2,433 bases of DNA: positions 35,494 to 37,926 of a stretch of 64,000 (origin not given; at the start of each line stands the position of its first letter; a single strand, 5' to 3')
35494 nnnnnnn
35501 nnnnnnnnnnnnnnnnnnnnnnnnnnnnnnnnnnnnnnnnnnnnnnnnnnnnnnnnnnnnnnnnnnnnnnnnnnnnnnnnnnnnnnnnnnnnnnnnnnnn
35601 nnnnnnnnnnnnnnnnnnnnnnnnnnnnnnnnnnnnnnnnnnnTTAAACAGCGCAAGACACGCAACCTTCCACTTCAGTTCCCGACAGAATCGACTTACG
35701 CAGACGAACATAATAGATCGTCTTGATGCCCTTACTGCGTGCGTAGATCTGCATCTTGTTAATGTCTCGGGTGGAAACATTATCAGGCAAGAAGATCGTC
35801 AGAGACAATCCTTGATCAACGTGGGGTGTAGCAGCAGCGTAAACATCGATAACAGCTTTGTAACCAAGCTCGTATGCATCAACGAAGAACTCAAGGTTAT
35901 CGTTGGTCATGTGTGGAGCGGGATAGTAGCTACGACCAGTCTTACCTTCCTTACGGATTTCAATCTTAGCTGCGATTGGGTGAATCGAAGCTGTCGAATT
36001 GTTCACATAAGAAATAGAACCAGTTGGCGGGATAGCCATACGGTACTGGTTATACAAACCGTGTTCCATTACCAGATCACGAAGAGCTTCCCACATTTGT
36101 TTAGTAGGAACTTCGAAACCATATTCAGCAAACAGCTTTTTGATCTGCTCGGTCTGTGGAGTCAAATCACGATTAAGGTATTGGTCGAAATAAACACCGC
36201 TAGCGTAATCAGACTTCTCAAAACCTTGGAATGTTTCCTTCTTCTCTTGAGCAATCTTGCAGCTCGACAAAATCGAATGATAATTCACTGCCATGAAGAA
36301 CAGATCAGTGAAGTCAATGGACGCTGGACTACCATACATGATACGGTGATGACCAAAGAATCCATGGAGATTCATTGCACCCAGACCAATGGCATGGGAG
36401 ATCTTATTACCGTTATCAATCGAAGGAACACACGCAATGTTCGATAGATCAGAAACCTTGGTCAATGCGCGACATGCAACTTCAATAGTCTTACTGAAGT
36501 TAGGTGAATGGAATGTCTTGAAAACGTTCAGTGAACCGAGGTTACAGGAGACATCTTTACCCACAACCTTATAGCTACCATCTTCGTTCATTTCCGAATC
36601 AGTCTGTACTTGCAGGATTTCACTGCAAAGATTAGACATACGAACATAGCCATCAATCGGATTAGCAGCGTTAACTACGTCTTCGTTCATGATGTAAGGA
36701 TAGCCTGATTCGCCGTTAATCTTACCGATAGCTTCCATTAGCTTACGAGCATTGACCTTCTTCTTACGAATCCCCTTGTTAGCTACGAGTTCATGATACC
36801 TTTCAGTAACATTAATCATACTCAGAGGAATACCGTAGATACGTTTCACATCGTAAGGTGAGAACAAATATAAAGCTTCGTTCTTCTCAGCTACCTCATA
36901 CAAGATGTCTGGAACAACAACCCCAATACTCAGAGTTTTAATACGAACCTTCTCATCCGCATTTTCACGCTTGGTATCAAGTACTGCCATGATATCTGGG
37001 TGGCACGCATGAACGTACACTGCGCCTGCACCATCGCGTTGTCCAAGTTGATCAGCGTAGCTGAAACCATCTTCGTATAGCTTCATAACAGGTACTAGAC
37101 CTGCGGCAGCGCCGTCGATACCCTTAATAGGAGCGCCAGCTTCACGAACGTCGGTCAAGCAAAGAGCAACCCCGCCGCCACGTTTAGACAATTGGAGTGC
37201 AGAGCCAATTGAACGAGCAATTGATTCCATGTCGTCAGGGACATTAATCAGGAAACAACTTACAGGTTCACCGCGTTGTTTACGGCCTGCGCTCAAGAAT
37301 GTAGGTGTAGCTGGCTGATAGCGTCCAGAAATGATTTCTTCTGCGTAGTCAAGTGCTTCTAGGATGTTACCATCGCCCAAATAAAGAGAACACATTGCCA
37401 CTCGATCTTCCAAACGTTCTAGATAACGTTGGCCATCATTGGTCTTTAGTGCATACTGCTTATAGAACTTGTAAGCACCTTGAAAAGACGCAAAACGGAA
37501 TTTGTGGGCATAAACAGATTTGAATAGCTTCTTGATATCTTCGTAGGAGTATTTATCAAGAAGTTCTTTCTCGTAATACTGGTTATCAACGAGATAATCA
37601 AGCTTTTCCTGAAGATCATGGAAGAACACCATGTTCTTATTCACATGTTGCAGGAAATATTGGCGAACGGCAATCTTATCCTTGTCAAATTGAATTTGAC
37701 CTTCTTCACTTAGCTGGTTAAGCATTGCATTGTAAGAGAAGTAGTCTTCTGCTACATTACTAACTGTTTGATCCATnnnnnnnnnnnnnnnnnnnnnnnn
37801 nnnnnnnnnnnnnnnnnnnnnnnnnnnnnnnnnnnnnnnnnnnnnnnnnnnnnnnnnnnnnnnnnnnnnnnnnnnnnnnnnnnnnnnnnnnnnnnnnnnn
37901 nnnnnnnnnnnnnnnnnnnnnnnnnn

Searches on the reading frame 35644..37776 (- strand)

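Call 55: search_protein_families(library=phrogs, proteins=[window:35644-37776:-], max_evalue=0.00001)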
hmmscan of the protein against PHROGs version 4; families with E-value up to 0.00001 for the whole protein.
window:35644-37776:- (710 aa): 8 families
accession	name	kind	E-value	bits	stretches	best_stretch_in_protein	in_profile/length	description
phrog_84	-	DNA, RNA and nucleotide metabolism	4.3e-179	598.7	1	53-709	158-795/975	ribonucleoside-diphosphate reductase large subunit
phrog_6132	-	DNA, RNA and nucleotide metabolism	2.2e-109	368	1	3-246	48-290/530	ribonucleotide reductase large subunit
phrog_3987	-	DNA, RNA and nucleotide metabolism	3.5e-92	310.4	1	4-417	67-461/467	ribonucleotide reductase large subunit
phrog_3844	-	moron, auxiliary metabolic gene and host takeover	1.2e-84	285.8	1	280-710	22-451/451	NrdA-like aerobic NDP reductase large subunit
phrog_22953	-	DNA, RNA and nucleotide metabolism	4.6e-33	115.9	1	208-384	5-201/201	ribonucleotide reductase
phrog_10616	-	DNA, RNA and nucleotide metabolism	7.5e-18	65.7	1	617-710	2-111/111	ribonucleotide reductase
phrog_30939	-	DNA, RNA and nucleotide metabolism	1.4e-12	47.3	0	151-266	479-591/977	ribonucleotide reductase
phrog_12229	-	DNA, RNA and nucleotide metabolism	2.6e-08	33.8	1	148-259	54-162/577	ribonucleotide reductase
